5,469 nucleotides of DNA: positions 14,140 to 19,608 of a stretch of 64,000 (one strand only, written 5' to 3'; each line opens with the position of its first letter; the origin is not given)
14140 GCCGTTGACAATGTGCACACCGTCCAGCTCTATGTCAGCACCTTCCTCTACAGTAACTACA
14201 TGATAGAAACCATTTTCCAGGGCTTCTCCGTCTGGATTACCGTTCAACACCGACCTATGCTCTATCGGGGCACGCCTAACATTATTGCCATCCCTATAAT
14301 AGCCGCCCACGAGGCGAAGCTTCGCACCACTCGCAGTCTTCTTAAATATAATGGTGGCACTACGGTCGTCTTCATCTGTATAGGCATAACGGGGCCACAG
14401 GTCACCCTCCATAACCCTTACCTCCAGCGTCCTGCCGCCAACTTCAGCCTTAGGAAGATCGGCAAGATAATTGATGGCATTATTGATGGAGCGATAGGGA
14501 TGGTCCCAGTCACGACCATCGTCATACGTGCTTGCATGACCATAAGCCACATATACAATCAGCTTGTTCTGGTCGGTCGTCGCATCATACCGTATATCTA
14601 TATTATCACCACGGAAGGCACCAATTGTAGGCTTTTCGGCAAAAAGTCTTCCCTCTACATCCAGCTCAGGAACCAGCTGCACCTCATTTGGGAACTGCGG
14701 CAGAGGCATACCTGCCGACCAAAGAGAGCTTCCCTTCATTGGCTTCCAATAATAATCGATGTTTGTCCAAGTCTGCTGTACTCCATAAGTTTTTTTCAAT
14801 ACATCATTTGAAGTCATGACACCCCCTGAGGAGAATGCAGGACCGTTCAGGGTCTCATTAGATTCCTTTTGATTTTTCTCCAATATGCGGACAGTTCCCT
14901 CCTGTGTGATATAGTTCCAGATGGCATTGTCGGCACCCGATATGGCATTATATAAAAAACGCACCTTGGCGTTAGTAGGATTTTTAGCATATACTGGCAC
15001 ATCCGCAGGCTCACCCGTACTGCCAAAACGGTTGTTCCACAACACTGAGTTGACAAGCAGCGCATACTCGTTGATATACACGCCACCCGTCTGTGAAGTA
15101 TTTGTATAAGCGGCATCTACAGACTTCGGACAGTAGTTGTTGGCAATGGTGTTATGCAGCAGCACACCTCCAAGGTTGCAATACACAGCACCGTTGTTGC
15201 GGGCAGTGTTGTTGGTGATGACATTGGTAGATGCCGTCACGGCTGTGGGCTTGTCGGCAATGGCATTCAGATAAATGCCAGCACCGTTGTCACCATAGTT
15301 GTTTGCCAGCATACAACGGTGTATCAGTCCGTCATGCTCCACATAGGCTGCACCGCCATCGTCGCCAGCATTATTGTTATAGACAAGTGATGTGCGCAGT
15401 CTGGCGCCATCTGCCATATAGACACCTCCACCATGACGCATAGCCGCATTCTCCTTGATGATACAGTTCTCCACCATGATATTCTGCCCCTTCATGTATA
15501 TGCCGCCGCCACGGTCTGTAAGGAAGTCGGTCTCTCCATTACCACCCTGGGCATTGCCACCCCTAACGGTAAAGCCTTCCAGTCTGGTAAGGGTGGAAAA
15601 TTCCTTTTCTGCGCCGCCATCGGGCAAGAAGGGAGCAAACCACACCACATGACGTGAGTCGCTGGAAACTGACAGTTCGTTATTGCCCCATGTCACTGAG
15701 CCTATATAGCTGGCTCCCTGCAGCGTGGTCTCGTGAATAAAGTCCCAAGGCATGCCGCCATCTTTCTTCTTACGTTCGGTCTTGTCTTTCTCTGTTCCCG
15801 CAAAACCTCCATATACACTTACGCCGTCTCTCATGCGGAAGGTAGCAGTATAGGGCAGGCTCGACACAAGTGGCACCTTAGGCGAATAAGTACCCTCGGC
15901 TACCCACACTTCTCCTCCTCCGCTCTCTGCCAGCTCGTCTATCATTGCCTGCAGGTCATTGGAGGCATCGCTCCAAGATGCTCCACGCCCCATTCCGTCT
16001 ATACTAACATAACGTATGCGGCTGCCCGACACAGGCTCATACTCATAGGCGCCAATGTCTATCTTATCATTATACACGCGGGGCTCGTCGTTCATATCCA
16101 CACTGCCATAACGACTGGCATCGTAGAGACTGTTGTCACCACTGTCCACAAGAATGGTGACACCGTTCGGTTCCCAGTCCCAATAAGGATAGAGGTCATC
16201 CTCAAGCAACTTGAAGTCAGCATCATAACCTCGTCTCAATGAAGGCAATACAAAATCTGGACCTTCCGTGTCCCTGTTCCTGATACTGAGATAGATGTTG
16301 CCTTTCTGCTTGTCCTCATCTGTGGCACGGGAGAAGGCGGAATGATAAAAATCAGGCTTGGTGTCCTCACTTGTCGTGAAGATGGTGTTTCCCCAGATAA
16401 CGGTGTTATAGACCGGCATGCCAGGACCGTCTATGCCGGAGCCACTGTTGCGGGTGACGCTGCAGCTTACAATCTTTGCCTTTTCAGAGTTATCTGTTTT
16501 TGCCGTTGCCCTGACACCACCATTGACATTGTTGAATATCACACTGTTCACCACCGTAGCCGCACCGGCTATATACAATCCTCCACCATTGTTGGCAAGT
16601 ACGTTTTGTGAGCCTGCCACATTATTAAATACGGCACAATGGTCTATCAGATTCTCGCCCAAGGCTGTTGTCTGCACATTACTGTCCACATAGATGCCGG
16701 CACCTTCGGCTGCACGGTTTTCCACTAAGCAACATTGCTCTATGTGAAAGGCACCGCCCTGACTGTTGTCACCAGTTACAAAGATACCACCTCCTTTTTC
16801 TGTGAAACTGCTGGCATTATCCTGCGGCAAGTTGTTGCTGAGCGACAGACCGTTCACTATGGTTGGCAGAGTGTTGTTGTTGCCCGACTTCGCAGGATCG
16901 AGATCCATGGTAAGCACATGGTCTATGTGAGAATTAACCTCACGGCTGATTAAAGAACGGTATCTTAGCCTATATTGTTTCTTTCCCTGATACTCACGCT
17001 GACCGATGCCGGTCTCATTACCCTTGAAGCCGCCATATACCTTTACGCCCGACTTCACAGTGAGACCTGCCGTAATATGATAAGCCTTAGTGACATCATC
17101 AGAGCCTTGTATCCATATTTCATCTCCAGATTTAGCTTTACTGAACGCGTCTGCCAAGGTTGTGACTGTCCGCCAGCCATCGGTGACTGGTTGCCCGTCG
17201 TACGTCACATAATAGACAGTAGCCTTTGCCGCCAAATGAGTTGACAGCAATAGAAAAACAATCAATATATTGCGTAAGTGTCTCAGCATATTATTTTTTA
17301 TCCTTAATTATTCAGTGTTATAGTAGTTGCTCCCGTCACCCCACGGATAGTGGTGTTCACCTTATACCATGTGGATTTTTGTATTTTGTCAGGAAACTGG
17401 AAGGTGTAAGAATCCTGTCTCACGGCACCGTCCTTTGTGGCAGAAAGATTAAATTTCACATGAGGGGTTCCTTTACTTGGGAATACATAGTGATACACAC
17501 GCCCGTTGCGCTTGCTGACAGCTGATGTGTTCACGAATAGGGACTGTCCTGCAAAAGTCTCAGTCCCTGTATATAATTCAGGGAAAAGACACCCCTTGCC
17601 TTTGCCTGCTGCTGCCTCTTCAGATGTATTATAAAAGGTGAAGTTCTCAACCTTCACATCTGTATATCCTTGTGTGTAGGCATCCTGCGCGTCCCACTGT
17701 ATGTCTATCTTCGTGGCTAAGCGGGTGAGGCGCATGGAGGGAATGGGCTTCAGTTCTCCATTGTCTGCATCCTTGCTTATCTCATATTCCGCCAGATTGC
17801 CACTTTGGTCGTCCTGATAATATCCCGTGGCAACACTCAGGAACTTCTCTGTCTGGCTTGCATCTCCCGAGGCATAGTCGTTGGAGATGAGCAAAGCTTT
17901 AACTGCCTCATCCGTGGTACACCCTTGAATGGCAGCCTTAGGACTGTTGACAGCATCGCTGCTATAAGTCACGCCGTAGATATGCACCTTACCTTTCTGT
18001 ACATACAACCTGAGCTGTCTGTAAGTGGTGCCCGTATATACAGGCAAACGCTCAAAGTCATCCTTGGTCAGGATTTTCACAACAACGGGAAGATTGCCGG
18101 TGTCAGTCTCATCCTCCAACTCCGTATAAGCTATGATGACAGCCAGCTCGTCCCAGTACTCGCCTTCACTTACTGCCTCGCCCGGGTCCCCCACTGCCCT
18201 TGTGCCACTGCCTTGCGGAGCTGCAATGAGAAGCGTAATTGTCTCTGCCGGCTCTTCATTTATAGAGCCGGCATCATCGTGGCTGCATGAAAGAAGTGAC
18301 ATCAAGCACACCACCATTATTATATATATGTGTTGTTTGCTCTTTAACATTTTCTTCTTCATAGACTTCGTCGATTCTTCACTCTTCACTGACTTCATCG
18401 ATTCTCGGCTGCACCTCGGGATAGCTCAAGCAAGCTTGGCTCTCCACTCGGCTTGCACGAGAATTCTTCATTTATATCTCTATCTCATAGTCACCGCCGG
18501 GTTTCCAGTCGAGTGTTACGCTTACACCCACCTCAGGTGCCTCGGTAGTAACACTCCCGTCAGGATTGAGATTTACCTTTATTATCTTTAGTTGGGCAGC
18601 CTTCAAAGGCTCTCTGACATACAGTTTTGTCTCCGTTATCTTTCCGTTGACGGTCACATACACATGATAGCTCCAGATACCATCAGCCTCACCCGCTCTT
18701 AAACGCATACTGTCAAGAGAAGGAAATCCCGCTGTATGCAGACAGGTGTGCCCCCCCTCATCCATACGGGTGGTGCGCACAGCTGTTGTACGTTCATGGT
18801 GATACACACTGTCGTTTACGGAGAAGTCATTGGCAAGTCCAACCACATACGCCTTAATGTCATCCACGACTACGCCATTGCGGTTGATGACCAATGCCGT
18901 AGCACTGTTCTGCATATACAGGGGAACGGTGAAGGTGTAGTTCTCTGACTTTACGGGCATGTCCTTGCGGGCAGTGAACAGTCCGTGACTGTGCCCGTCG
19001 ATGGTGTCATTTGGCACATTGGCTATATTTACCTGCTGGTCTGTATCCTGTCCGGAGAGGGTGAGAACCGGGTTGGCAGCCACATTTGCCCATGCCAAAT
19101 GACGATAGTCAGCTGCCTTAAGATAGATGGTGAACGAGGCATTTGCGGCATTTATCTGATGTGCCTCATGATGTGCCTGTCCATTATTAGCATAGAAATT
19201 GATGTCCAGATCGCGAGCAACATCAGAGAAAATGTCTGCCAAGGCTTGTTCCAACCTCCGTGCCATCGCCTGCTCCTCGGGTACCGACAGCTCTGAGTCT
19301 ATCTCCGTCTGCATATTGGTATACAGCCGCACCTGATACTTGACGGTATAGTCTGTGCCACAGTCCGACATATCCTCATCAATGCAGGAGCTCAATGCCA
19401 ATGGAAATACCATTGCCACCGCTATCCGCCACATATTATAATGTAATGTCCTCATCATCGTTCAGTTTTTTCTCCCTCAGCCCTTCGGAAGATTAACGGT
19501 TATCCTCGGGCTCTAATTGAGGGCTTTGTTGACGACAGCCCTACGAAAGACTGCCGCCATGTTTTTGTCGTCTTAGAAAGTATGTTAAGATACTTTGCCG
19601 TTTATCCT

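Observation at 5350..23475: Type V (Mfa-like) pilus operon whose last gene is a 3,979-aa Pmp-repeat beta-helix protein carrying a T9SS sorting domain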

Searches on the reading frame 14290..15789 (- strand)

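Call 7: search_protein_families(library=pfam, proteins=[window:14290-15789:-], max_evalue=1)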
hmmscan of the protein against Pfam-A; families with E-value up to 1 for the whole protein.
window:14290-15789:- (500 aa): 1 family
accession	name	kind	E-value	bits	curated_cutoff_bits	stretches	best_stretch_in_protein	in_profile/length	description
PF02415.23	Chlam_PMP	-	0.021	15.5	20.6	0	191-204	4-18/19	Chlamydia polymorphic membrane protein (Chlamydia_PMP) repeat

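Call 8: search_protein_families(library=ncbifam, proteins=[window:14290-15789:-], max_evalue=1)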
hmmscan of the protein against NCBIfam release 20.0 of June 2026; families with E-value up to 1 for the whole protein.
window:14290-15789:- (500 aa): 0 families

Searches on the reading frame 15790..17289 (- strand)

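Call 7: search_protein_families(library=pfam, proteins=[window:15790-17289:-], max_evalue=1)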
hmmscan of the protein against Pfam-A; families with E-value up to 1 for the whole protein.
window:15790-17289:- (500 aa): 0 families

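Call 8: search_protein_families(library=ncbifam, proteins=[window:15790-17289:-], max_evalue=1)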
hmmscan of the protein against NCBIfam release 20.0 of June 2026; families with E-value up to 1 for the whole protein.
window:15790-17289:- (500 aa): 2 families
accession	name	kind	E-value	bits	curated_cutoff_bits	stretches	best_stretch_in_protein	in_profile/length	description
NF041518.1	choice_anch_Q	domain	0.0022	18.2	25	1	381-418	26-58/58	choice-of-anchor Q domain-containing protein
TIGR03854.1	F420_MSMEG_3544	hypoth_equivalog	0.038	13.3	295.6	1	433-492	4-63/290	TIGR03854 family LLM class F420-dependent oxidoreductase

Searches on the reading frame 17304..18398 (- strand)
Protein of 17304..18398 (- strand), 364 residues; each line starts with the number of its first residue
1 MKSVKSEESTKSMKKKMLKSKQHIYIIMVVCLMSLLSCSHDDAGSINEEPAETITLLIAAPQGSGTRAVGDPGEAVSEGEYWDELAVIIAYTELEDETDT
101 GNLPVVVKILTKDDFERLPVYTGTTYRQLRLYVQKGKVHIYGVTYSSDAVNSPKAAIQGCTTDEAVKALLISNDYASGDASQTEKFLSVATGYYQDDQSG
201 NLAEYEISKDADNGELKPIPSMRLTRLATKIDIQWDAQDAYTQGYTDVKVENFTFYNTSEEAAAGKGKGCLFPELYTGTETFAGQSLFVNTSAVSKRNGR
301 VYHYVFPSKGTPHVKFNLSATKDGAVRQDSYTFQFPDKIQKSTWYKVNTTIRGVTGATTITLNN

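Call 3: search_protein_families(library=pfam, proteins=[window:17304-18398:-], max_evalue=0.01)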
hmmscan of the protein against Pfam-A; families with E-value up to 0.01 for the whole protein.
window:17304-18398:- (364 aa): 0 families

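Call 4: search_protein_families(library=ncbifam, proteins=[window:17304-18398:-], max_evalue=0.01)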
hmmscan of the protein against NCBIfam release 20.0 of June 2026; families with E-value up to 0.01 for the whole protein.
window:17304-18398:- (364 aa): 2 families
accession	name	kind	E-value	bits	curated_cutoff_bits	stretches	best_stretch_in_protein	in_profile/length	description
NF052322.1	FimD_tip_adhes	equivalog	4.2e-09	35.7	170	1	21-353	4-316/664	fimbrial tip adhesin FimD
NF038041.1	fim_Mfa1_fam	subfamily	9e-08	31.8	130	1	24-254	6-231/495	Mfa1 family fimbria major subunit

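Call 11: search_solved_structures(query=window:17304-18398:-, max_evalue=1)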
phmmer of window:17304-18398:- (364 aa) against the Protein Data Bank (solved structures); distinct sequences matched with E-value up to 1: 11.
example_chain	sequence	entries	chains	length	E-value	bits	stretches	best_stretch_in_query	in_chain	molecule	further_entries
4j5r_A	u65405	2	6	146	0.24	13.7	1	257-315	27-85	O-acetyl-ADP-ribose deacetylase 1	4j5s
4j5q_A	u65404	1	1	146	0.24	13.7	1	257-315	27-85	O-acetyl-ADP-ribose deacetylase 1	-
2eee_A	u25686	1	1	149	0.25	13.6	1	257-314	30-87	Uncharacterized protein C6orf130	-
2lgr_A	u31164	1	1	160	0.26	13.6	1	256-314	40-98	Uncharacterized protein C6orf130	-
2l8r_A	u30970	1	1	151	0.26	13.6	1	257-314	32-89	Uncharacterized protein C6orf130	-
1re0_B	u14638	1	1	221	0.44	12.8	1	158-215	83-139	ARF guanine-nucleotide exchange factor 1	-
1drt_A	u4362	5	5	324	0.68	12.2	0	282-321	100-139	CLAVAMINATE SYNTHASE 1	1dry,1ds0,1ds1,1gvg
6hiv_CJ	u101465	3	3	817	0.79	12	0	205-265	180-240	uS10m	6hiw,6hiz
9hny_CJ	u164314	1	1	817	0.81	12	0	205-265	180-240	LysM domain-containing protein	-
6sg9_CJ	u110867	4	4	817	0.81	11.9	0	205-265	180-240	uS10m | LysM domain-containing protein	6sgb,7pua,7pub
3rkg_A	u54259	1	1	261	0.9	11.8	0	94-151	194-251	Magnesium transporter MRS2, mitochondrial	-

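Call 19: find_homologous_proteins(query=window:17304-18398:-, max_evalue=0.00001)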
Query window:17304-18398:- (364 aa): 3313 proteins with E <= 0.00001 among 7709 candidates; the best 120 are listed.
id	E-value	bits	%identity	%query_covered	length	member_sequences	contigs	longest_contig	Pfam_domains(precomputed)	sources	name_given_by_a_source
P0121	7.2e-218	740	100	91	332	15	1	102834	-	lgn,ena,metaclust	metaclust:\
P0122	1.3e-196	671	92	91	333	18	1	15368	-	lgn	-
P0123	3.5e-192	656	84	97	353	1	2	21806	-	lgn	-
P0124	5.8e-192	655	84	97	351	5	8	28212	-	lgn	-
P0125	2.1e-191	653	90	91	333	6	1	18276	-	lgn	-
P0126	6.5e-186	635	82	97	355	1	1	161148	-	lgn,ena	-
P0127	2.7e-166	571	74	97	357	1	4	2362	-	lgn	-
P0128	2.8e-166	571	75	96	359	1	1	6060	-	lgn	-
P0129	5.5e-159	547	73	97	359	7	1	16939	-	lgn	-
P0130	2.1e-149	515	75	91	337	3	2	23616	-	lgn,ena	-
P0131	9.2e-147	507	70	91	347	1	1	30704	-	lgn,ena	-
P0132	1.5e-146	506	69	96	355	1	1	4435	-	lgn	-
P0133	9.4e-134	464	64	95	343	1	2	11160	-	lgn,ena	-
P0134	5.8e-126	438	64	91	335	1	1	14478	-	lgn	-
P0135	6.6e-124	432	63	91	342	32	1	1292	-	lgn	-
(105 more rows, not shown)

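Call 21: find_related_loci(query=A1, collection=genome_contigs, flank=10000)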
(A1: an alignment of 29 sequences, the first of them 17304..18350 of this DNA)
Query A1 (348 aa) in genome_contigs; peptide patterns used: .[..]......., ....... (x = any residue, [..] = any of these).
77 stretches matched a pattern; 34 encode a relative of the query (tblastn E <= 1e-3); 34 distinct loci.
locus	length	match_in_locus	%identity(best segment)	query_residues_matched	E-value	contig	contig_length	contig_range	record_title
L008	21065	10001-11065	63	3-348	6e-138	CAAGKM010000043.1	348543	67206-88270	MAG TPA_asm: uncultured Prevotella sp., isolate HGM04866, WGS project CAAGKM010000000 data, contig: SRS476306_34_k119_21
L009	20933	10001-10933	50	36-348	2e-91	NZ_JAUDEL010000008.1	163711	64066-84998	Mediterranea massiliensis strain 118_WCHN 118_WCHN_scaffold_8, whole genome shotgun sequence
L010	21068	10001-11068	45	1-348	3e-91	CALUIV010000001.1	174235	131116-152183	MAG: uncultured Paraprevotella sp. isolate BRZ_RR__bin61 genome assembly, contig: BRZ_RR__NODE_54_length_174235_cov_34.7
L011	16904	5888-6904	49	2-347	6e-90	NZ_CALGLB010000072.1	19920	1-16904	MAG: uncultured Prevotella sp. isolate ERR2013610_bin.77_CONCOCT_v1.1_MAG ERZ1309921.1738, whole genome shotgun sequence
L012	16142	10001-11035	47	2-347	9e-86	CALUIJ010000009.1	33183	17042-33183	MAG: uncultured Prevotella sp. isolate E22__bin320 genome assembly, contig: E22__k127_1788483, whole genome shotgun sequ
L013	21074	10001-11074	45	11-346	2e-85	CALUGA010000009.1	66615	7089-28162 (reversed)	MAG: uncultured Prevotella sp. isolate BRZ_LE__bin5 genome assembly, contig: BRZ_LE__NODE_353_length_66615_cov_12.648186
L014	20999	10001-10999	47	2-347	2e-84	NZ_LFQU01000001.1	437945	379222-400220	Xylanibacter rarus strain 109 contig00001, whole genome shotgun sequence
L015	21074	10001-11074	46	11-348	3e-83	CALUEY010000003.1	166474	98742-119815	MAG: uncultured Prevotella sp. isolate BRZ_MT__bin52 genome assembly, contig: BRZ_MT__NODE_102_length_166474_cov_21.2935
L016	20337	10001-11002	45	12-348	1e-82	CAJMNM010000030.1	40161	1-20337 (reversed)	TPA_asm: uncultured bacterium isolate ERR1430441-bin.63 genome assembly, contig: NODE_1443_length_40161_cov_21.337605, w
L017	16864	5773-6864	46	11-348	2e-80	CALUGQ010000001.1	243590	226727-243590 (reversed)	MAG: uncultured Prevotella sp. isolate BRZ_BK__bin96 genome assembly, contig: BRZ_BK__NODE_27_length_243590_cov_8.341707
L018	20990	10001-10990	46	22-346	2e-76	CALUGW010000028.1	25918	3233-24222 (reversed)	MAG: uncultured Prevotella sp. isolate BRZ_KM__bin74 genome assembly, contig: BRZ_KM__NODE_2001_length_25918_cov_12.5134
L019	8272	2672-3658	41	10-346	3e-74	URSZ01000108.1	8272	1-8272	uncultured Prevotella sp. isolate UMGS1320 genome assembly, contig: NODE_927_length_8272_cov_3.127761, whole genome shot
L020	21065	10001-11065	42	2-345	1e-73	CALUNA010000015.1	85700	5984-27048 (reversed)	MAG: uncultured Bacteroidales bacterium isolate BRZ_RB__bin65 genome assembly, contig: BRZ_RB__NODE_152_length_85700_cov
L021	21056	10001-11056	42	9-346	1e-69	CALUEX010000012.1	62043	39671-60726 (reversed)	MAG: uncultured Prevotella sp. isolate BRZ_SN__bin93 genome assembly, contig: BRZ_SN__NODE_592_length_62043_cov_46.43175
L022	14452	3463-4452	40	18-339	3e-69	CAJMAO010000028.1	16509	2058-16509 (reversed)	MAG TPA_asm: uncultured Prevotella sp. isolate ERR321532-bin.36 genome assembly, contig: NODE_1654_length_16509_cov_4.00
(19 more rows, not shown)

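Call 42: search_solved_structures(query=A1, max_evalue=1)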
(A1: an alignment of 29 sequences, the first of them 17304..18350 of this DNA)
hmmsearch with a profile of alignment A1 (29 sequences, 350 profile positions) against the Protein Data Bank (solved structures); distinct sequences matched with E-value up to 1: 3.
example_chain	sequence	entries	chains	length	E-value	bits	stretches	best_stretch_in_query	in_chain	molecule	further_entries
3l4e_A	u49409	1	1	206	0.12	14.4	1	72-130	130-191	Uncharacterized peptidase Lmo0363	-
3txy_A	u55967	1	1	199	0.23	13.5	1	200-263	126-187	Isochorismatase family protein family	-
4nwy_A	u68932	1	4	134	0.94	11.5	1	247-307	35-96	Protein disulfide-isomerase-like protein of the testis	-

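Call 90: search_protein_families(library=pfam, alignment_id=A1, max_evalue=0.01)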
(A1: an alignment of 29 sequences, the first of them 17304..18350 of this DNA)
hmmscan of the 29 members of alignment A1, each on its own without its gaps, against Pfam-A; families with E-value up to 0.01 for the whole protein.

A. member 1, window:17304-18350:- (348 aa): 0 families

B. families by the number of members that match (of 29 scanned): 1 family
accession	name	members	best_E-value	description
PF22248.1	ERMP1_C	2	4.7e-05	Endoplasmic reticulum metallopeptidase 1, C-terminal domain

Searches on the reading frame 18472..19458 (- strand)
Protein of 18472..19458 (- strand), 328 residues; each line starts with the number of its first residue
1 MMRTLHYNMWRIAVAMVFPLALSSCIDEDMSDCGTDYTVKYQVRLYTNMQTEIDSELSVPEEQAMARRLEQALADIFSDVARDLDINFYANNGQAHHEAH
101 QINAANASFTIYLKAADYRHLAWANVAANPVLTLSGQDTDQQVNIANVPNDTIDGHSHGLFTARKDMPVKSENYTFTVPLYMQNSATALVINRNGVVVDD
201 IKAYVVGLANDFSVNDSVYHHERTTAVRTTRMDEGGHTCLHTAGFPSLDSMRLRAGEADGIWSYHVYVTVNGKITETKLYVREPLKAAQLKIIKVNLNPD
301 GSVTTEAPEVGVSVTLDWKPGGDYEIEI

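Call 3: search_protein_families(library=pfam, proteins=[window:18472-19458:-], max_evalue=0.01)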
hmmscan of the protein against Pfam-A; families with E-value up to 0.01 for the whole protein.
window:18472-19458:- (328 aa): 1 family
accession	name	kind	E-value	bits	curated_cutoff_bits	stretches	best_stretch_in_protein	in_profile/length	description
PF08842.16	Mfa2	-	3.6e-08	33.8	21.2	1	73-318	20-271/277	Fimbrillin-A associated anchor proteins Mfa1 and Mfa2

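Call 4: search_protein_families(library=ncbifam, proteins=[window:18472-19458:-], max_evalue=0.01)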
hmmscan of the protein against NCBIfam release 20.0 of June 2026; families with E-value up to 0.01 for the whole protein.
window:18472-19458:- (328 aa): 0 families
